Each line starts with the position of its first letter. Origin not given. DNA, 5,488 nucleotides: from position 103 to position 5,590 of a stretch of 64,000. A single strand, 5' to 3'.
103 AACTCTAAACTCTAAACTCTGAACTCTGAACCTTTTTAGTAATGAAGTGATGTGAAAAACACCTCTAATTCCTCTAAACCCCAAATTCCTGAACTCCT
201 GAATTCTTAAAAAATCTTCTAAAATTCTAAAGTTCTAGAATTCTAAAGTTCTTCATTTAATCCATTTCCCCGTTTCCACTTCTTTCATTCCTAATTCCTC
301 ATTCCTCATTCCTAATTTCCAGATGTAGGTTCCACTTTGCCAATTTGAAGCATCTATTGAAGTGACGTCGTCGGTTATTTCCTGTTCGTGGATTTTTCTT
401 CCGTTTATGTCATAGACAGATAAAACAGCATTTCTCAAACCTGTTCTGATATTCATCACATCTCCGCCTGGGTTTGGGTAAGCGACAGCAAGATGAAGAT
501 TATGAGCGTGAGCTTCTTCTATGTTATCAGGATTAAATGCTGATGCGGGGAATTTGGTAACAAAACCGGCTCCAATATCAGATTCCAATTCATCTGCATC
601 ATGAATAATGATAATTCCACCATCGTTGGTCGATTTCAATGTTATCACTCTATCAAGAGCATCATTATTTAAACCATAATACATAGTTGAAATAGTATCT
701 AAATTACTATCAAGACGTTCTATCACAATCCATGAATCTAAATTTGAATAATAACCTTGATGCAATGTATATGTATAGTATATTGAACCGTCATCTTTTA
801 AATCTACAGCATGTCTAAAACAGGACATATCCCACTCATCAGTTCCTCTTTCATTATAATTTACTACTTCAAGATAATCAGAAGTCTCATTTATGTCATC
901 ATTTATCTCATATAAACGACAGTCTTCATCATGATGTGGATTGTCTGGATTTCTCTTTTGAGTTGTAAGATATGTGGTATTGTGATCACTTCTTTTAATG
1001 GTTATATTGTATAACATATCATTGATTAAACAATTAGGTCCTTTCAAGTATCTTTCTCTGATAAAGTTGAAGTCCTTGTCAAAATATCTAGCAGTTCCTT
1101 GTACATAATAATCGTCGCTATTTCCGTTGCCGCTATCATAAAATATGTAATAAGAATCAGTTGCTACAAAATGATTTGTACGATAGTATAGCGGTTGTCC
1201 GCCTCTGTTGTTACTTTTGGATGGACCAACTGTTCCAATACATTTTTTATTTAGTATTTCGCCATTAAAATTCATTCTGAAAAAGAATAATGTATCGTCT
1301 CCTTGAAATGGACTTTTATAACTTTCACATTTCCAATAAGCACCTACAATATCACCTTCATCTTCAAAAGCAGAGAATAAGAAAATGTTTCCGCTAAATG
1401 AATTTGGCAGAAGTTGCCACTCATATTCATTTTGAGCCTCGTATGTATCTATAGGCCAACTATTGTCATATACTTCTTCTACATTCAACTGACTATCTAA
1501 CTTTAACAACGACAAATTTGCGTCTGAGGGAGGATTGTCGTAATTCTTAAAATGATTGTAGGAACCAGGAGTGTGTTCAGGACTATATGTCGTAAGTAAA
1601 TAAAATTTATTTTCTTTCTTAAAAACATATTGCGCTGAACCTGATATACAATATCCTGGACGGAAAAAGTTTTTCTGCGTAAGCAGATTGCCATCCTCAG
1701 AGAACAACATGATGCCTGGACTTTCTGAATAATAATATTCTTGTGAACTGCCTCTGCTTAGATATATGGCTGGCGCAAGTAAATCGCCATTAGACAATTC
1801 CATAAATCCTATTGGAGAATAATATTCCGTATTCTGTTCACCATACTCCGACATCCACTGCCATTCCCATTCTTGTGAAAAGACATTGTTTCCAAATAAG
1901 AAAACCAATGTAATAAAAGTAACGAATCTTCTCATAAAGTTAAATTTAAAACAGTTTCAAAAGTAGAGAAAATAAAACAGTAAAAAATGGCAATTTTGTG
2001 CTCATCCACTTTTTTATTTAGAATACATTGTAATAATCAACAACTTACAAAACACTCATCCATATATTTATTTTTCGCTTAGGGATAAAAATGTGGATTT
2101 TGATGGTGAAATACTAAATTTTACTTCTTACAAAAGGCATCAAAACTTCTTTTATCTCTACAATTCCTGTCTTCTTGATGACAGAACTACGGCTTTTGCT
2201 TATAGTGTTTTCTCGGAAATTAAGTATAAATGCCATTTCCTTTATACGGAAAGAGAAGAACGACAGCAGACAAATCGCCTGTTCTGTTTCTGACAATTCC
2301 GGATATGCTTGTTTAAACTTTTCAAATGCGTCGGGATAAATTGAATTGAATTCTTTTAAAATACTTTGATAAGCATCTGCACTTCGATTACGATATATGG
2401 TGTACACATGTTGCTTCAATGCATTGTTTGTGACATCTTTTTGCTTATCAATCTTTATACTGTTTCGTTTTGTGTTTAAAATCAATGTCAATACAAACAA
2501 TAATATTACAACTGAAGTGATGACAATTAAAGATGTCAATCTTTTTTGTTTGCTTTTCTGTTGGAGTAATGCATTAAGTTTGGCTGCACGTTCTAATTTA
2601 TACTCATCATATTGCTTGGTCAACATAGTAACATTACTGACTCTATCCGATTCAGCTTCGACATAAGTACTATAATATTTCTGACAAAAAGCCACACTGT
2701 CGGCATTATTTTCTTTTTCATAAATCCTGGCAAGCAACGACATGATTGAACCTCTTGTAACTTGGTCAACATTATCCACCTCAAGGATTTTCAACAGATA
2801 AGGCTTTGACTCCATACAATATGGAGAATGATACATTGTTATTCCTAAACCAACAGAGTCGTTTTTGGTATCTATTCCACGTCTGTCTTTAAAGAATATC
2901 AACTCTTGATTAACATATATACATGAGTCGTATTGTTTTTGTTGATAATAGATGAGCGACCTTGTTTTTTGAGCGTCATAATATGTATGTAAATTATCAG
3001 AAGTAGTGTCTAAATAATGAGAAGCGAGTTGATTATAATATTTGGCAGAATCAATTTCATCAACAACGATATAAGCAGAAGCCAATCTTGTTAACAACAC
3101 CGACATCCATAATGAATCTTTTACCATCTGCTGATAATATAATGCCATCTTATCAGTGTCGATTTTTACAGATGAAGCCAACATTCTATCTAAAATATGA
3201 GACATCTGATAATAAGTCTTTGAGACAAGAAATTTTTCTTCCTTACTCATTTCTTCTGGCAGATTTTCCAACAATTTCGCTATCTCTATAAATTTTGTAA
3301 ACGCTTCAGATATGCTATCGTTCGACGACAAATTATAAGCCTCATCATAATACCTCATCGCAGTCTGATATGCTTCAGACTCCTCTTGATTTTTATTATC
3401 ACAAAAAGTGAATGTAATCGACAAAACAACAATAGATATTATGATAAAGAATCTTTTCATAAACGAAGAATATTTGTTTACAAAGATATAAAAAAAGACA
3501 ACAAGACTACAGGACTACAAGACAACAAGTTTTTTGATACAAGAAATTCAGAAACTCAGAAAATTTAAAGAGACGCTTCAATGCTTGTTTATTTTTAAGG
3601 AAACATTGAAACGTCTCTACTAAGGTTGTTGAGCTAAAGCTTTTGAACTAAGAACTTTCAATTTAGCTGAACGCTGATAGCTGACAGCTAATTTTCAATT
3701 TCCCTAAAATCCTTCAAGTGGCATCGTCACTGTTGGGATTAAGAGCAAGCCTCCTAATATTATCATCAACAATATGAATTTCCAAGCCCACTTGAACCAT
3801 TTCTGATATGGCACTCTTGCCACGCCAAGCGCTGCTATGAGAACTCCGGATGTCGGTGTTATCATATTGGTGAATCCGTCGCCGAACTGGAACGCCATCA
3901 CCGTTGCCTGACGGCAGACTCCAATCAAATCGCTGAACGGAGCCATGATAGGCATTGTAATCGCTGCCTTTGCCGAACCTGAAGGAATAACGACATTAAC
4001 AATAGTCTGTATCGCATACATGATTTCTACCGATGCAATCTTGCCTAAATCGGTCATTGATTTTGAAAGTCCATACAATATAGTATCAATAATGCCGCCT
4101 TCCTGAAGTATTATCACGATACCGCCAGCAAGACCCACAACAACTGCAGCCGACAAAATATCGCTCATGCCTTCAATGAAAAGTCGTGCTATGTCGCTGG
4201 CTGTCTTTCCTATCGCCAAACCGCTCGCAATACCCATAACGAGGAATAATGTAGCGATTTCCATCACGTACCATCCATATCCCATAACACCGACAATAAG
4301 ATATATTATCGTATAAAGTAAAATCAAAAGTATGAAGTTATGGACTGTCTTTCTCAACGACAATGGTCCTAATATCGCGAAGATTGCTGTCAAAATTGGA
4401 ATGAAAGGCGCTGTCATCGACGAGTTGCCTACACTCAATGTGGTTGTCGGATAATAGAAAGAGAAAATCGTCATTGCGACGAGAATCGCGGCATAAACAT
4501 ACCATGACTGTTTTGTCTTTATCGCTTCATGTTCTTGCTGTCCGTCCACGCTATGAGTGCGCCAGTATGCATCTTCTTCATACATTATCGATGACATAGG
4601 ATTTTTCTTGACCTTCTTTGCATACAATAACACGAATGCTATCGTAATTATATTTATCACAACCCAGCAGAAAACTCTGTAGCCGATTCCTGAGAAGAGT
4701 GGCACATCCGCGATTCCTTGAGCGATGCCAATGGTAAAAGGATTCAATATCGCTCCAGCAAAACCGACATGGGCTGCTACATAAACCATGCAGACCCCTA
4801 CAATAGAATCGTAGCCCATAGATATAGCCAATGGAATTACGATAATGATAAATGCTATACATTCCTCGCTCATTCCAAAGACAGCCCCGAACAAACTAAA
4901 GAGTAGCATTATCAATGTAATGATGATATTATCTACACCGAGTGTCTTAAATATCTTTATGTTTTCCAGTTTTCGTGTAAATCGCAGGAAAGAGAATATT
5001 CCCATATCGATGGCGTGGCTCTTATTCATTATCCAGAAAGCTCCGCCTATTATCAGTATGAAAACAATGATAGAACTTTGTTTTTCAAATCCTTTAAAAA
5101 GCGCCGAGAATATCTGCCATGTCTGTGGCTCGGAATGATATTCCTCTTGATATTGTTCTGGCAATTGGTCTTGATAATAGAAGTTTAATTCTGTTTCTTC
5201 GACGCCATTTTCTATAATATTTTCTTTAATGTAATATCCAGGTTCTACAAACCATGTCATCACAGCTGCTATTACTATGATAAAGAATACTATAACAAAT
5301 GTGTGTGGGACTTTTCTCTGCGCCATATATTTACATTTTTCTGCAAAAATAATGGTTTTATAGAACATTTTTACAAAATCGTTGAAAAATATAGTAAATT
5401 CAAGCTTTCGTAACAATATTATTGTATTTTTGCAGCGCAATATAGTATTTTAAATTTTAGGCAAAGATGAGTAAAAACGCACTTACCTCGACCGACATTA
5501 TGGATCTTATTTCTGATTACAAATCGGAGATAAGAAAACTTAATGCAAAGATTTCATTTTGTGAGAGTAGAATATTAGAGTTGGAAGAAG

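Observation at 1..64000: Degenerate 7-8-nt tandem arrays fill gene 3' flanks and are absent from every divergent promoter region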

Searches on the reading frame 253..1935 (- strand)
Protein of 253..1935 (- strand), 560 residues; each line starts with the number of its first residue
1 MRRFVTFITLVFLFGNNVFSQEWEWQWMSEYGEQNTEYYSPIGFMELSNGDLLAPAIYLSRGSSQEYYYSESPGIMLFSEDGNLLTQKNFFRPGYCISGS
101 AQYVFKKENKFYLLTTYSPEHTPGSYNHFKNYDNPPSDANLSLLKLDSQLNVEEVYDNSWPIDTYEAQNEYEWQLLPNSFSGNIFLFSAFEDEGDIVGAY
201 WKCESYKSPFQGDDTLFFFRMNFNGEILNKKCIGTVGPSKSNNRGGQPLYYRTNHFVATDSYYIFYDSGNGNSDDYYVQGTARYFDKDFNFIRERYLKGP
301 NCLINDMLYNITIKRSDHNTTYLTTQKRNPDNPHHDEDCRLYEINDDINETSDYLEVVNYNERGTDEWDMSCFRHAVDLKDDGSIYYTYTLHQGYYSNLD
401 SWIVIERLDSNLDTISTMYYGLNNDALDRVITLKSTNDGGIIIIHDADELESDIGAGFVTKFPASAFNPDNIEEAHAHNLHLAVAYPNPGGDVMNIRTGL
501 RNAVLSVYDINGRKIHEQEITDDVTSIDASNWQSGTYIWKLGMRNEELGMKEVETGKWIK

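Call 23: search_protein_families(library=pfam, proteins=[window:253-1935:-])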
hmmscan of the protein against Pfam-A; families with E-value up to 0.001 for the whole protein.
window:253-1935:- (560 aa): 1 family
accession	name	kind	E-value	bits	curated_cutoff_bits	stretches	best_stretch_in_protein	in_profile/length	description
PF18962.6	Por_Secre_tail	-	7.9e-10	39.3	27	1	486-546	2-67/75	Secretion system C-terminal sorting domain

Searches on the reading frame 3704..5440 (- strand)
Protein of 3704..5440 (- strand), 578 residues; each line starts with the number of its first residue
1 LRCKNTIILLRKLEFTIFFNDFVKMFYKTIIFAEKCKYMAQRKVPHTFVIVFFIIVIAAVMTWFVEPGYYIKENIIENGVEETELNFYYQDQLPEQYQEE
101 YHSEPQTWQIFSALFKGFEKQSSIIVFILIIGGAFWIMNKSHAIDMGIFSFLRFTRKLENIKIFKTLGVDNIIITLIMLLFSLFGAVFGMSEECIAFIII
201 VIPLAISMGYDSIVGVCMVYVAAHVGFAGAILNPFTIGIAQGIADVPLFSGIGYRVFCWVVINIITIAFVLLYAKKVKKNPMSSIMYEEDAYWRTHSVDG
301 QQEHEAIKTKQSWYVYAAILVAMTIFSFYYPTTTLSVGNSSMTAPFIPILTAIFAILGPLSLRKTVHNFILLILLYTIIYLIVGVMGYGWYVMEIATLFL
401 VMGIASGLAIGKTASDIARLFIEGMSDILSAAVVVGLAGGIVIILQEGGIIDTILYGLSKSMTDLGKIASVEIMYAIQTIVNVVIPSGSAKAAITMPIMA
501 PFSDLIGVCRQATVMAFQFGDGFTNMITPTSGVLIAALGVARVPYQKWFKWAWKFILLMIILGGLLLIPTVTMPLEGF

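Call 23: search_protein_families(library=pfam, proteins=[window:3704-5440:-])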
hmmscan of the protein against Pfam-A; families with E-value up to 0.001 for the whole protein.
window:3704-5440:- (578 aa): 2 families
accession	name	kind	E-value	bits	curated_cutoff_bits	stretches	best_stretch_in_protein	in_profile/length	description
PF03606.21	DcuC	-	1.5e-101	340.6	23.1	2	366-568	248-457/461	C4-dicarboxylate anaerobic carrier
PF03806.19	ABG_transport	-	3.2e-10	39.3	27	1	393-542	301-454/502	AbgT putative transporter family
